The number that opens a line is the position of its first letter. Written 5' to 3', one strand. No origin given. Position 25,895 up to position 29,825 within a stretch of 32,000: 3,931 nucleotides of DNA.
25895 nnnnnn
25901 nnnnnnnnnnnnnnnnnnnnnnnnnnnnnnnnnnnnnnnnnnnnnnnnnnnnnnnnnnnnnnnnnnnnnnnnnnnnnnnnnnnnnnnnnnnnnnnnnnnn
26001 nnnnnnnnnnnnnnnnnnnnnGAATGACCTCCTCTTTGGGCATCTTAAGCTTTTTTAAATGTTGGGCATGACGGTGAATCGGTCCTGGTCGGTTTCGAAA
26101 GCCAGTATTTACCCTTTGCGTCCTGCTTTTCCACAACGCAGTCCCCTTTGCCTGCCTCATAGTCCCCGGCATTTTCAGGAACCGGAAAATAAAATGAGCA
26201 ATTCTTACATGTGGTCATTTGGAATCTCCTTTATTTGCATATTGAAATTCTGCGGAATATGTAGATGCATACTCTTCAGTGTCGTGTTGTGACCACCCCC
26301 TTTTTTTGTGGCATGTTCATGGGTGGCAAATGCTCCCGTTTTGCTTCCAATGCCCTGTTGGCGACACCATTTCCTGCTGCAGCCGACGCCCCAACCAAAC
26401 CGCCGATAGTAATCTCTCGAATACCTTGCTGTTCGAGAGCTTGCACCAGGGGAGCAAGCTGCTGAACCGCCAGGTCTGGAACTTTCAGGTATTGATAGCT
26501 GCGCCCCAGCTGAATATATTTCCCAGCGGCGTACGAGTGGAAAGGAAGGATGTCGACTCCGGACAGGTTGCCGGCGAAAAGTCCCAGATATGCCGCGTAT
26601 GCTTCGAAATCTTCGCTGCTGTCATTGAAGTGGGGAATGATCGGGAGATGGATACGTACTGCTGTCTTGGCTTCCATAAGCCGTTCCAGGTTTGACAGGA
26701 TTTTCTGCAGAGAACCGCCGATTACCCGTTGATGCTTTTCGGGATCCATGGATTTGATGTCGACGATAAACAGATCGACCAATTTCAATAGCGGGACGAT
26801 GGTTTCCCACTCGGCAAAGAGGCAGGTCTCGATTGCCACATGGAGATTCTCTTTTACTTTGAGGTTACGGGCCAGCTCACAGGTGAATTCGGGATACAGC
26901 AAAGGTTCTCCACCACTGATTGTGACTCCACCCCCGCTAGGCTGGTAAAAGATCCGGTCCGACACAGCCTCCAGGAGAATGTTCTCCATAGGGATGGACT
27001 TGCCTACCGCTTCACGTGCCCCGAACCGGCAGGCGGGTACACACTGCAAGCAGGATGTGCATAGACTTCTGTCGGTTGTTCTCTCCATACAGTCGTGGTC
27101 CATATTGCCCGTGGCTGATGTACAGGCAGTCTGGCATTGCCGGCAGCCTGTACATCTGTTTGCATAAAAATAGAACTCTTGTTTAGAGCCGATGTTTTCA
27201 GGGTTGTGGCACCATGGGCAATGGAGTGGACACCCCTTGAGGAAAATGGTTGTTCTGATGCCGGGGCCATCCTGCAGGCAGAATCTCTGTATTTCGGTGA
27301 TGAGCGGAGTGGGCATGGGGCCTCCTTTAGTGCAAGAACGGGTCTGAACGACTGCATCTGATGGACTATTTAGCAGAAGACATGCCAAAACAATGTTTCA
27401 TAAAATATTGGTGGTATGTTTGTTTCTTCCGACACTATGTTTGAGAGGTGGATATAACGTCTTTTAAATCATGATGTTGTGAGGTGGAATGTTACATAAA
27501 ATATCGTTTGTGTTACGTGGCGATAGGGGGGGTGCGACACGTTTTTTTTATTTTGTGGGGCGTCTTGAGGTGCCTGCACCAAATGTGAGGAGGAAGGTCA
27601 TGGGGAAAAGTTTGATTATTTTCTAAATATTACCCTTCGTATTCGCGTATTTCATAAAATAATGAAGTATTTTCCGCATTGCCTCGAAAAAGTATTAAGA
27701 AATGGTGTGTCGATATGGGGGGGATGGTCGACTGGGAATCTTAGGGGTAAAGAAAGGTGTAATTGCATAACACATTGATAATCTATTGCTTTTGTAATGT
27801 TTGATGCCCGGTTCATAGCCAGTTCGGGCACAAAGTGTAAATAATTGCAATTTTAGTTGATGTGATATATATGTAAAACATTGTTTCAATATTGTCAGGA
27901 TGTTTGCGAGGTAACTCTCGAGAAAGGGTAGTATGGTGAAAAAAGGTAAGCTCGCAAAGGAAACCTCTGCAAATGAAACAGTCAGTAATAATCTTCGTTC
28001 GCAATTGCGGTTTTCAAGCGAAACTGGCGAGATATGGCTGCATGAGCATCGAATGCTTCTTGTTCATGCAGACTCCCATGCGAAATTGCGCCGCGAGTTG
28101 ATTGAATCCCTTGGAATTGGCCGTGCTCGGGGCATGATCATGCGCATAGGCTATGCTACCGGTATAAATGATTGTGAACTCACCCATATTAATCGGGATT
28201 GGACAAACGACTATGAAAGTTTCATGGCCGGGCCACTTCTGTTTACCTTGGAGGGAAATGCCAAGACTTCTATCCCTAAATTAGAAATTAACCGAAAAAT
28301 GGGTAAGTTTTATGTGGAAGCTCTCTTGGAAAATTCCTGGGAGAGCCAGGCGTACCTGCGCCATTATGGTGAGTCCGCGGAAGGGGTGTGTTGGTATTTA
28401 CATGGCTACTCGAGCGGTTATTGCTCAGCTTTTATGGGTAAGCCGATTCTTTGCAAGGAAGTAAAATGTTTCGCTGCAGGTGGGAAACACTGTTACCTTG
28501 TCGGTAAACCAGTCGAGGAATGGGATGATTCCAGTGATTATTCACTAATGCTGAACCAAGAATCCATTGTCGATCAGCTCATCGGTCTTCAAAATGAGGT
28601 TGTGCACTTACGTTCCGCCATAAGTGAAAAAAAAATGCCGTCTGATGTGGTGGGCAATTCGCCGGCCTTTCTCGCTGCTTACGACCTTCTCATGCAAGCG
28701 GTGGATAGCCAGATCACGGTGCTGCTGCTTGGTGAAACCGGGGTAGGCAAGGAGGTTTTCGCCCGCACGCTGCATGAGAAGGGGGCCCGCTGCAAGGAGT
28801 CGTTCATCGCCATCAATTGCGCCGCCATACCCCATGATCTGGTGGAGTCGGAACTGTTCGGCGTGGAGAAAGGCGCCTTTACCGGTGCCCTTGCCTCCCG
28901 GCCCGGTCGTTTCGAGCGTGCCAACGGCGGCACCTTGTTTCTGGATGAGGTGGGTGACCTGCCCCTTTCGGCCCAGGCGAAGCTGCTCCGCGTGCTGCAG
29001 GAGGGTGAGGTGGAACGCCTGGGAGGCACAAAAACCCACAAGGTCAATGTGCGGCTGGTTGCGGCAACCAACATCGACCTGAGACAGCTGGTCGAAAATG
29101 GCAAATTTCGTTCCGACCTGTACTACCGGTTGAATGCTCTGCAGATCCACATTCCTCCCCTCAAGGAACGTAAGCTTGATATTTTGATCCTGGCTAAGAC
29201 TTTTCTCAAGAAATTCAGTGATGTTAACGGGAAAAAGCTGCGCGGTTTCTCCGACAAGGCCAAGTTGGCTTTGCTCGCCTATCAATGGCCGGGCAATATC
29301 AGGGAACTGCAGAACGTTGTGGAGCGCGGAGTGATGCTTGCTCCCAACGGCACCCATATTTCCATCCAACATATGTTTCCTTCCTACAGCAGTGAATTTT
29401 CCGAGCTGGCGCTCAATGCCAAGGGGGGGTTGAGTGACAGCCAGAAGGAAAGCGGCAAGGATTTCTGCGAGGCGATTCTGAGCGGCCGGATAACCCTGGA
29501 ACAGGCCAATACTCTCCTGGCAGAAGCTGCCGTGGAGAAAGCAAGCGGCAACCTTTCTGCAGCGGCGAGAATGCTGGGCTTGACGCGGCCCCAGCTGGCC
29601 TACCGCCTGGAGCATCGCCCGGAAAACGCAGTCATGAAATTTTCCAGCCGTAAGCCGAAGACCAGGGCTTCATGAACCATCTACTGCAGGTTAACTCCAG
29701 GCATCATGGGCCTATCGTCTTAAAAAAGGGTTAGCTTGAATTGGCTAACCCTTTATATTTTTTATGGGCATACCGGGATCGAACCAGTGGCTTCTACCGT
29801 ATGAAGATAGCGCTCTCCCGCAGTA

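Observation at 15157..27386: Nine-gene sigma54 operon fuses a second fumarate-adding GRE to a flavoprotein and a DUF1302-DUF1329-BNR-RND envelope module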

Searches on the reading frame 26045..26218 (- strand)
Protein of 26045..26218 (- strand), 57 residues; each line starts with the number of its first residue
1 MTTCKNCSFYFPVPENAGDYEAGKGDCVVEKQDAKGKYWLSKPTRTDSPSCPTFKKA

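Call 4: search_protein_families(library=pfam, proteins=[window:26045-26218:-])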
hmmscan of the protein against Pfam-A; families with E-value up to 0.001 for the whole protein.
window:26045-26218:- (57 aa): 1 family
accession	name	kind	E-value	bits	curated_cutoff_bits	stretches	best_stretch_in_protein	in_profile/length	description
PF08201.16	BssC_TutF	-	1.4e-30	105.5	25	1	1-56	1-56/56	BssC/TutF protein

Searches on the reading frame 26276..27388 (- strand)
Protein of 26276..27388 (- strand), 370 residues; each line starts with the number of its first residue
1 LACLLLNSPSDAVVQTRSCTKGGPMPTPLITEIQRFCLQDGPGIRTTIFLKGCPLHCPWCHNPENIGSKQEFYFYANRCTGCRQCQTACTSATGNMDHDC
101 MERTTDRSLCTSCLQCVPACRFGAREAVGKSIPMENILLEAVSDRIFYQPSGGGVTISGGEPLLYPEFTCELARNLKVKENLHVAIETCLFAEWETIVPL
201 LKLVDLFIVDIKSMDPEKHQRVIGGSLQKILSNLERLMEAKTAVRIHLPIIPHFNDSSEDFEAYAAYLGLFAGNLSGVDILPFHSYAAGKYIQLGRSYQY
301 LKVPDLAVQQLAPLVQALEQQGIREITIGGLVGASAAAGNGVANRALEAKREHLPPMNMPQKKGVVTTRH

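Call 4: search_protein_families(library=pfam, proteins=[window:26276-27388:-])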
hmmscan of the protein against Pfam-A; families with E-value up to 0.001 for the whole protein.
window:26276-27388:- (370 aa): 6 families
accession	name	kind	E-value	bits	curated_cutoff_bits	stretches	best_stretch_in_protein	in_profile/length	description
PF04055.27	Radical_SAM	-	1e-16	62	29.5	1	48-260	2-161/166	Radical SAM superfamily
PF13353.11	Fer4_12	-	2.4e-10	41.3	22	1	40-218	2-122/137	4Fe-4S single cluster domain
PF00037.32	Fer4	-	2.8e-08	33.7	21.1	1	106-125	4-23/24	4Fe-4S binding domain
PF12797.12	Fer4_2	-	2.9e-06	27.3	24.5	1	73-90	4-21/22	4Fe-4S binding domain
PF12837.12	Fer4_6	-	3e-06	27.3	25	0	106-124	5-23/24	4Fe-4S binding domain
PF12800.12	Fer4_4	-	0.00029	21.4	24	0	108-123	2-17/17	4Fe-4S binding domain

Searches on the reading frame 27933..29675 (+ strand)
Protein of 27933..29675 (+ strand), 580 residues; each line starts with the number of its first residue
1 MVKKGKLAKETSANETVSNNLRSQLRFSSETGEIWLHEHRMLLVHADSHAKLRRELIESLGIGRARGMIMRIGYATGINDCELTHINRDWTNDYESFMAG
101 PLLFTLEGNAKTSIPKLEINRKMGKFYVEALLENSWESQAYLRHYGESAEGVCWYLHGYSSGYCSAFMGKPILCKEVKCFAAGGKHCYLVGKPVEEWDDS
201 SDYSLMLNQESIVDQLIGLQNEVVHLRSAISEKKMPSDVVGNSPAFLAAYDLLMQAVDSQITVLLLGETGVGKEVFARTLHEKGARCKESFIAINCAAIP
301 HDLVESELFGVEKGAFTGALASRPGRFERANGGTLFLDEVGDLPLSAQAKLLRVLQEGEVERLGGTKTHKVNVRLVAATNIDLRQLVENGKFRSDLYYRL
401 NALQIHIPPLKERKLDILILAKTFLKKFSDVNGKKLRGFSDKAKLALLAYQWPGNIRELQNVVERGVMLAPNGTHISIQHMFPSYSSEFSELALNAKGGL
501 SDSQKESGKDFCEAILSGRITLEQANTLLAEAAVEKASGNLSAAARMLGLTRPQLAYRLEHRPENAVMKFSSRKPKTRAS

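Call 5: search_protein_families(library=pfam, proteins=[window:27933-29675:+])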
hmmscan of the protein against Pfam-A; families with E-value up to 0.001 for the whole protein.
window:27933-29675:+ (580 aa): 9 families
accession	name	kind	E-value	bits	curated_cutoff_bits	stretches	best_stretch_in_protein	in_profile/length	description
PF00158.32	Sigma54_activat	-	3.5e-69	232.2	20.2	1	240-406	2-168/168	Sigma-54 interaction domain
PF06505.16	XylR_N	-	4.4e-34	116.7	23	1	20-119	1-100/101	Activator of aromatic catabolism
PF14532.12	Sigma54_activ_2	-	1.4e-23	84.1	25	1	240-410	1-138/138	Sigma-54 interaction domain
PF25601.1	AAA_lid_14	-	3.9e-21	75.1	27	1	411-487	1-76/87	AAA+ ATPase lid domain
PF02830.23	V4R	-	2.5e-10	40.7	31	1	133-192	2-61/62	V4R domain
PF02954.25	HTH_8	-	9.4e-07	28.9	22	1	531-560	11-40/42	Bacterial regulatory protein, Fis family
PF07728.20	AAA_5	-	1.3e-06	28.9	22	1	263-381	2-123/139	AAA domain (dynein-related subfamily)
PF07724.20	AAA_2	-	2.8e-06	27.9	27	1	260-391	3-135/166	AAA domain (Cdc48 subfamily)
PF01078.27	Mg_chelatase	-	1.3e-05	25.1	20.3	0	318-380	93-157/207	Magnesium chelatase, subunit ChlI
